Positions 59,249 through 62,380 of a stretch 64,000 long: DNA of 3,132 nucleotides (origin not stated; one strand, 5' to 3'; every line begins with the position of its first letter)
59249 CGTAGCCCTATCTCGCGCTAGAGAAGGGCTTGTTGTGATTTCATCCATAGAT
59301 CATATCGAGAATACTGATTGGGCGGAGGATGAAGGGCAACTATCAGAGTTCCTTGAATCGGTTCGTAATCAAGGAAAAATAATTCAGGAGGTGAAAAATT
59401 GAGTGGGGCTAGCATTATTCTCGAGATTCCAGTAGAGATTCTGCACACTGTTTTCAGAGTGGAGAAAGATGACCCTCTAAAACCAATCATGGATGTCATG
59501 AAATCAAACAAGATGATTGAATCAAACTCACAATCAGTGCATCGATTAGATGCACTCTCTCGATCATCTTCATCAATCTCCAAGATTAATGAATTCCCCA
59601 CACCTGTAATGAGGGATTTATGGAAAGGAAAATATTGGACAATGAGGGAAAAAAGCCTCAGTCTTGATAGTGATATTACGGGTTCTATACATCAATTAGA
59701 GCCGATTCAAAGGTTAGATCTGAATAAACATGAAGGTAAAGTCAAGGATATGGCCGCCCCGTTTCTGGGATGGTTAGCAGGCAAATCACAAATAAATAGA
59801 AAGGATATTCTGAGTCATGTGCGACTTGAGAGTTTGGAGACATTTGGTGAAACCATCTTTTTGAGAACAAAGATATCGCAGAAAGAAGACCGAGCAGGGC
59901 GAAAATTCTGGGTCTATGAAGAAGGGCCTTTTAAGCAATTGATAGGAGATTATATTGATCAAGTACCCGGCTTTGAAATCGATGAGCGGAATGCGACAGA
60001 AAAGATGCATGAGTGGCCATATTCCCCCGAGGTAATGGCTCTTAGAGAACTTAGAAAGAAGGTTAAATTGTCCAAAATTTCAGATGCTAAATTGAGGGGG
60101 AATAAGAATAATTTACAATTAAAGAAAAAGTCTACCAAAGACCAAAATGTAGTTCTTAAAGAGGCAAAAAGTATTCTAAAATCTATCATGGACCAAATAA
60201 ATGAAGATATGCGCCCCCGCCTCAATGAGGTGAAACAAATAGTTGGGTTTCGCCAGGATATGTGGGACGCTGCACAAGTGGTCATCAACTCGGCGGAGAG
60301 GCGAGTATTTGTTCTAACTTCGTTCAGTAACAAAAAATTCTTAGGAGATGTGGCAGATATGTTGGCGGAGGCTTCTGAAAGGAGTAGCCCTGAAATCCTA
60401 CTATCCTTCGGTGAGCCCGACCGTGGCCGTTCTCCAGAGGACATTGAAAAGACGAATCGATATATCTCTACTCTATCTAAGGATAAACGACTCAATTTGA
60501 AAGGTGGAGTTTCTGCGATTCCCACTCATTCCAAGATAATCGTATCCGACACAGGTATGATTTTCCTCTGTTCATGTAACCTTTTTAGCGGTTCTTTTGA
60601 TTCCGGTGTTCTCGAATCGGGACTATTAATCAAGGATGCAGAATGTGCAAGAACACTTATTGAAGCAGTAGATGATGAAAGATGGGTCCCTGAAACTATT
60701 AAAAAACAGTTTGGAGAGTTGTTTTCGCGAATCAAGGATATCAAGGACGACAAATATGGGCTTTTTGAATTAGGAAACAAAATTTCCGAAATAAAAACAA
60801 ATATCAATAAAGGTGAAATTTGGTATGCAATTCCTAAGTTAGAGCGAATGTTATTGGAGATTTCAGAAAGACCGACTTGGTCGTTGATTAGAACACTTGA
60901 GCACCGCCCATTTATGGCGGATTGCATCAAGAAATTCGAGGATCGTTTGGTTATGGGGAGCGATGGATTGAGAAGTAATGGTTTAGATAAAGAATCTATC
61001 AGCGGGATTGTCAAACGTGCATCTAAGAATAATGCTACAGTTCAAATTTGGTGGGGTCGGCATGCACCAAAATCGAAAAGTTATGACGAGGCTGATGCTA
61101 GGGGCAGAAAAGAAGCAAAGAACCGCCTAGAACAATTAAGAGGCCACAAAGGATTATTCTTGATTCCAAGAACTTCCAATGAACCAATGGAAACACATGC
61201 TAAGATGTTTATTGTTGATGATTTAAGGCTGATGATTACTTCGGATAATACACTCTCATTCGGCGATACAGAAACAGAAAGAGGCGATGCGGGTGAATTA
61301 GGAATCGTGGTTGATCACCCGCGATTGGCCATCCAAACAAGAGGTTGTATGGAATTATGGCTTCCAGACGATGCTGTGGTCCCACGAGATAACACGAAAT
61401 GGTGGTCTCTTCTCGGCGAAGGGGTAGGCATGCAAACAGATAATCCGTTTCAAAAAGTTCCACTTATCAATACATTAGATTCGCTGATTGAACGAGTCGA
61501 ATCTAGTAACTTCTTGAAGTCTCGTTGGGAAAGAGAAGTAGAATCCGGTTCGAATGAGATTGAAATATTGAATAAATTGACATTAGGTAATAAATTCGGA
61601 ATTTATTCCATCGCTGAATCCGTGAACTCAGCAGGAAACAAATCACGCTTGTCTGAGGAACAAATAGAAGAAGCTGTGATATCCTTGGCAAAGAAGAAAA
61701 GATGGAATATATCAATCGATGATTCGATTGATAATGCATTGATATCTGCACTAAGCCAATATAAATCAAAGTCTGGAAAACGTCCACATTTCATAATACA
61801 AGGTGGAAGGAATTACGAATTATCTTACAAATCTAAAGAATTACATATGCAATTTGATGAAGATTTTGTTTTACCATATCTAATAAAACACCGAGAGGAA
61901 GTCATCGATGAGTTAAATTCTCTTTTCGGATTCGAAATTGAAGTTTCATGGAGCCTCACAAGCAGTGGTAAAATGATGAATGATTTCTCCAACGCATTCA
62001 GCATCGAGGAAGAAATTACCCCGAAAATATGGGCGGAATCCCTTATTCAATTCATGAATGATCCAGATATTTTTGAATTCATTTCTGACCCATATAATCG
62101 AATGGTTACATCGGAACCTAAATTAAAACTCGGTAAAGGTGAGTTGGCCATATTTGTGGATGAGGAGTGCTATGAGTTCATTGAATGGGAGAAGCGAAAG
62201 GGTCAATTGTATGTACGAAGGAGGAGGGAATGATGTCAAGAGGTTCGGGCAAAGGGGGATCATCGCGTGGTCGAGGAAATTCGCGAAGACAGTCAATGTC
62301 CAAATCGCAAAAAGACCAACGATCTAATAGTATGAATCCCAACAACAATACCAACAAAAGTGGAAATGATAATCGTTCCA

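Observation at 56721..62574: Three-gene operon: Upf1-like helicase + double-HKD PLD protein + small disordered protein, a candidate divergent (Mokosh-like) archaeal immune system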

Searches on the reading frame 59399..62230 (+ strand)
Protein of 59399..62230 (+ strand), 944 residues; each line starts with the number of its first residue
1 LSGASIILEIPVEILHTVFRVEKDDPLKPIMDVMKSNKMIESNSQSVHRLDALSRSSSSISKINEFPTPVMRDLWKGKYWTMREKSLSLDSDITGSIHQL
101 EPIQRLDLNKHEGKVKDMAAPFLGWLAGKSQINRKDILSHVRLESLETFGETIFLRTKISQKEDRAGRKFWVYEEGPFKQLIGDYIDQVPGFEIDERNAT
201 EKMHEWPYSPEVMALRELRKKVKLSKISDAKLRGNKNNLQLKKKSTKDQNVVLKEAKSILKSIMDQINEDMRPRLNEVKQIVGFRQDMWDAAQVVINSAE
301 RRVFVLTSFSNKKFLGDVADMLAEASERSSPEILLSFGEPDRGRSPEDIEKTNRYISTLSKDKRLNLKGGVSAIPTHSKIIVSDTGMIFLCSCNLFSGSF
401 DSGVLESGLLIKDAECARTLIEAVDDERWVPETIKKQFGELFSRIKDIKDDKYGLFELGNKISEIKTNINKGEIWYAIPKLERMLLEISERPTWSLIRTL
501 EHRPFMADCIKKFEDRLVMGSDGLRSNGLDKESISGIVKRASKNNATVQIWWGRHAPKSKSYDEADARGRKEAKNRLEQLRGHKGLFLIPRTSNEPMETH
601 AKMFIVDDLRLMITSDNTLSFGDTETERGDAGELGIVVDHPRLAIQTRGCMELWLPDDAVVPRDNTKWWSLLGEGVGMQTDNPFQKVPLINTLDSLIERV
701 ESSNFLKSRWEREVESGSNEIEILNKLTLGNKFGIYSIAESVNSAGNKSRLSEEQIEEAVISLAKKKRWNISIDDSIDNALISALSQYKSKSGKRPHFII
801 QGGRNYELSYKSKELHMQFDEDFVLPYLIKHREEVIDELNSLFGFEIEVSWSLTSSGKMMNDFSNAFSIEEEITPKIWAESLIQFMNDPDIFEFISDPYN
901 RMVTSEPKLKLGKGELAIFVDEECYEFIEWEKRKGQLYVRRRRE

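Call 4: search_protein_families(library=pfam, proteins=[window:59399-62230:+], max_evalue=0.01)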
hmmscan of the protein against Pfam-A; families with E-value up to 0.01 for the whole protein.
window:59399-62230:+ (944 aa): 1 family
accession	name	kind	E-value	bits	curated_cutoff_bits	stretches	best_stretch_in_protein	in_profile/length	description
PF13091.12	PLDc_2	-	1.6e-07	31.6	27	1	296-422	5-126/132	PLD-like domain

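Call 5: search_protein_families(library=padloc, proteins=[window:59399-62230:+], max_evalue=0.01)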
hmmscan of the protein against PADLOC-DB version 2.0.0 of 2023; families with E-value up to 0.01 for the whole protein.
window:59399-62230:+ (944 aa): 15 families
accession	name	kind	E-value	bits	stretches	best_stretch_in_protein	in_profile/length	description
PDLC03922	MkoB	-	1.8e-21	75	1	238-645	259-593/610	-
PDLC02585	DrmC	-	6.6e-08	30.4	1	293-422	111-239/253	DrmC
PDLC02606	DrmC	-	2.3e-07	28.8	1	295-425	42-171/182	DrmC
PDLC02588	DrmC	-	6.7e-07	27.2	1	376-424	193-240/256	DrmC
PDLC02597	DrmC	-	8.3e-07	27.1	1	295-424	104-232/242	DrmC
PDLC02609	DrmC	-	1.2e-06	26.7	0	591-645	174-223/241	DrmC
PDLC02616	DrmC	-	2.1e-06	25.5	1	249-420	39-208/224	DrmC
PDLC02614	DrmC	-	5e-06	24.4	0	346-423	71-146/153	DrmC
PDLC03924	MkoC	-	5.7e-06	22.7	1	495-623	986-1103/1136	-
PDLC02587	DrmC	-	1.2e-05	22.5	0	375-421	204-249/267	DrmC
PDLC02604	DrmC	-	4.3e-05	22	0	367-415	23-75/92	DrmC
PDLC02612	DrmC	-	8.6e-05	20.2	1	376-424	174-221/235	DrmC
PDLC02591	DrmC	-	0.0039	14.4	0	598-619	199-220/260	DrmC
PDLC02601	DrmC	-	0.0047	14.4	0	364-415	223-278/295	DrmC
PDLC02607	DrmC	-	0.0052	14.1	0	370-422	197-248/265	DrmC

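Call 32: find_homologous_proteins(query=window:59399-62230:+)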
Query window:59399-62230:+ (944 aa): 70 proteins with E <= 0.001 among 8000 candidates.
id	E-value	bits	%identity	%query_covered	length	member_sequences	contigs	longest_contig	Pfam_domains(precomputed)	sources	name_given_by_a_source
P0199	0.0e+0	2067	97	100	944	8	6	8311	PF13091.13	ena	-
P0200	0.0e+0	1493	70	100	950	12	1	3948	PF13091.13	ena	-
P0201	0.0e+0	1479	69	100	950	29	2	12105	PF13091.13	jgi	jgi:phosphatidylserine/phosphatidylglycerophosphate/cardiolipin synthase-like enzyme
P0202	0.0e+0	1478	70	100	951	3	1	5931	PF13091.13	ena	-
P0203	0.0e+0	1455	68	100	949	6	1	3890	PF13091.13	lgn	-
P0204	0.0e+0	1225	57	100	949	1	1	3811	PF13091.13,PF00614.29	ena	-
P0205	0.0e+0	1221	57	100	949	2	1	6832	PF13091.13,PF00614.29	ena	-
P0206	0.0e+0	1175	58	100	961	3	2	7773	PF13091.13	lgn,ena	-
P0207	0.0e+0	1149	58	100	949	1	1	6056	PF13091.13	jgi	jgi:phosphatidylserine/phosphatidylglycerophosphate/cardiolipin synthase-like enzyme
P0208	0.0e+0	1129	57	100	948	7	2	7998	PF13091.13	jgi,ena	-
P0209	0.0e+0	1124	56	100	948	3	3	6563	PF13091.13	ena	-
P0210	0.0e+0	1102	56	100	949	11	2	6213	PF13091.13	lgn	-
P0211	0.0e+0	1100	56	99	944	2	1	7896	PF13091.13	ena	-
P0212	0.0e+0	1095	56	99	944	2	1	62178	PF13091.13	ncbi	-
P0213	0.0e+0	1090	52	100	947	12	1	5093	PF13091.13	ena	-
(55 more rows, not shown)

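Call 71: search_protein_families(library=ncbifam, proteins=[window:59399-62230:+], max_evalue=1)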
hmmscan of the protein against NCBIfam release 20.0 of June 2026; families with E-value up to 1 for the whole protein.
window:59399-62230:+ (944 aa): 1 family
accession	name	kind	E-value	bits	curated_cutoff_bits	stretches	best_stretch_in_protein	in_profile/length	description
NF038319.1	DISARM_DrmC_I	equivalog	1e-09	38.3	133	2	292-422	99-229/236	DISARM system phospholipase D-like protein DrmC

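Call 76: search_solved_structures(query=A6, max_evalue=1)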
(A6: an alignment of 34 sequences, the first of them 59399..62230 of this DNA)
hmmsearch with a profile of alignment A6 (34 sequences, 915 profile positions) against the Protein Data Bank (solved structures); distinct sequences matched with E-value up to 1: 0.

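Call 83: predict_structure(alignment_id=A6)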
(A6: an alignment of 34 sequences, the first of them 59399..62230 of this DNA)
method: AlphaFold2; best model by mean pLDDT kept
length: 944 residues; sequences in the alignment: 34
mean_pLDDT: 83.4   pTM: 0.68
mean pLDDT of the five models: 83.4, 82.9, 82.1, 78.0, 77.8
residues with pLDDT >= 90: 323; 70-90: 493; 50-70: 113; < 50: 15
segments of 3 or more residues with pLDDT < 50: 56-61, 627-629
pLDDT, mean of each block of 10 residues (from residue 1): 74 89 62 61 66 51 76 89 71 72 79 75 85 78 81 86 63 83 80 61 78 95 88 84 88 96 92 92 91 94 92 89 85 87 68 92 92 87 96 83 87 95 92 95 88 79 93 91 95 89 83 91 74 87 92 75 76 87 87 86 93 80 53 86 96 91 91 91 90 93 92 89 92 92 82 89 89 74 67 59 76 84 78 85 81 78 72 88 87 87 83 86 89 87 77
secondary structure, 60 per line:
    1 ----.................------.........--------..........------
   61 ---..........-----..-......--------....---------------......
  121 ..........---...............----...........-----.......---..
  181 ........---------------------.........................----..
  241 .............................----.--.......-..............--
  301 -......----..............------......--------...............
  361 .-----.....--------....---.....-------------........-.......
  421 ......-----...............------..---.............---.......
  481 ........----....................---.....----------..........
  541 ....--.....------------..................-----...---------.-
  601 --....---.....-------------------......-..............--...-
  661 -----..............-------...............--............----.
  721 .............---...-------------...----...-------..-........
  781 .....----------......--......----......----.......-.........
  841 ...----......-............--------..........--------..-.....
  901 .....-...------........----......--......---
elements in order (helices of 4 or more, strands of 3 or more residues): E5-21 H28-36 H45-54 E64-73 H82-87 E96-99 H115-130 H134-140 E141-148 E153-163 E169-175 H179-188 H210-234 H239-269 E277-283 H285-298 E302-307 H312-325 E332-337 H346-361 E367-371 E380-383 E387-391 E405-412 H414-426 H432-446 H458-470 H474-488 E493-498 H499-512 E516-520 H531-544 E547-551 H564-581 E587-589 E603-606 E610-614 E634-639 H641-654 H666-679 H689-701 H704-715 H720-733 E737-739 E760-762 H773-785 H796-801 E804-809 E814-819 H824-830 H832-843 E848-853 H855-866 H875-884 H896-905 H916-923 E928-933 E936-941

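Call 87: fold_search(model_id=the predicted structure, library=pdb)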
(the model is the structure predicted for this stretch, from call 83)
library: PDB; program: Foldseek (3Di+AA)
matches with E <= 10: 514; with E <= 0.001: 91
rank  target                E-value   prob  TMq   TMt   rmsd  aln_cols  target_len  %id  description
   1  8yr5_J                4.6e-11  1.00  0.28  0.54  13.6       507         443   13  Crystal structure of E. coli phosphatidylserine synthase in apo state (released 2024-11-20)
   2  8yr5_C                5.6e-11  1.00  0.28  0.54  14.8       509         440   13  Crystal structure of E. coli phosphatidylserine synthase in apo state (released 2024-11-20)
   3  8yr5_B                5.9e-11  1.00  0.28  0.54  14.9       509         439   13  Crystal structure of E. coli phosphatidylserine synthase in apo state (released 2024-11-20)
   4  8yr5_I                6.5e-11  1.00  0.27  0.52  15.0       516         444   13  Crystal structure of E. coli phosphatidylserine synthase in apo state (released 2024-11-20)
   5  8yr5_E                6.9e-11  1.00  0.28  0.53  14.9       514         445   13  Crystal structure of E. coli phosphatidylserine synthase in apo state (released 2024-11-20)
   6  8yr5_A                7.2e-11  1.00  0.27  0.54  13.7       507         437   13  Crystal structure of E. coli phosphatidylserine synthase in apo state (released 2024-11-20)
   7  8yr5_H                7.6e-11  1.00  0.27  0.54  14.9       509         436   13  Crystal structure of E. coli phosphatidylserine synthase in apo state (released 2024-11-20)
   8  8yr5_D                7.6e-11  1.00  0.27  0.53  14.9       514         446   13  Crystal structure of E. coli phosphatidylserine synthase in apo state (released 2024-11-20)
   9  8yr5_L                8.9e-11  1.00  0.27  0.53  15.0       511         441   13  Crystal structure of E. coli phosphatidylserine synthase in apo state (released 2024-11-20)
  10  9fiz                  1.1e-10  1.00  0.26  0.60  13.0       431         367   14  Structure of the F13 protein (mutant A295E) of Vaccinia virus (released 2025-03-12)
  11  8yr5_G                1.2e-10  1.00  0.28  0.54  14.9       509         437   13  Crystal structure of E. coli phosphatidylserine synthase in apo state (released 2024-11-20)
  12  8yr6                  1.4e-10  1.00  0.27  0.53   7.2       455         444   13  Crystal structure of E. coli phosphatidylserine synthase complexed with 16:0/16:0 CDP-DG (released 2024-11-20)
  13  3hsi_A                1.7e-10  1.00  0.27  0.51  13.9       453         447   14  Crystal structure of phosphatidylserine synthase Haemophilus influenzae Rd KW20 (released 2009-06-30)
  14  9qqv                  2.0e-10  1.00  0.26  0.62   6.6       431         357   13  Structure of the F13 protein of Vaccinia virus in complex with G243-1720 (released 2025-12-24)
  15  3hsi_B                3.0e-10  1.00  0.27  0.51   7.8       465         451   13  Crystal structure of phosphatidylserine synthase Haemophilus influenzae Rd KW20 (released 2009-06-30)
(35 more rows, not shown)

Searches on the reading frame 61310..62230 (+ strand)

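Call 27: search_protein_families(library=pfam, proteins=[window:61310-62230:+], max_evalue=10)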
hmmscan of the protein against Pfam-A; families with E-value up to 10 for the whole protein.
window:61310-62230:+ (307 aa): 1 family
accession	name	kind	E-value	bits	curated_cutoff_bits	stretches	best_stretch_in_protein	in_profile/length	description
PF21484.3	Chp1-like_PIN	-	0.069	13.5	27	1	125-155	79-109/148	Chromo domain-containing protein 1-like, PIN domain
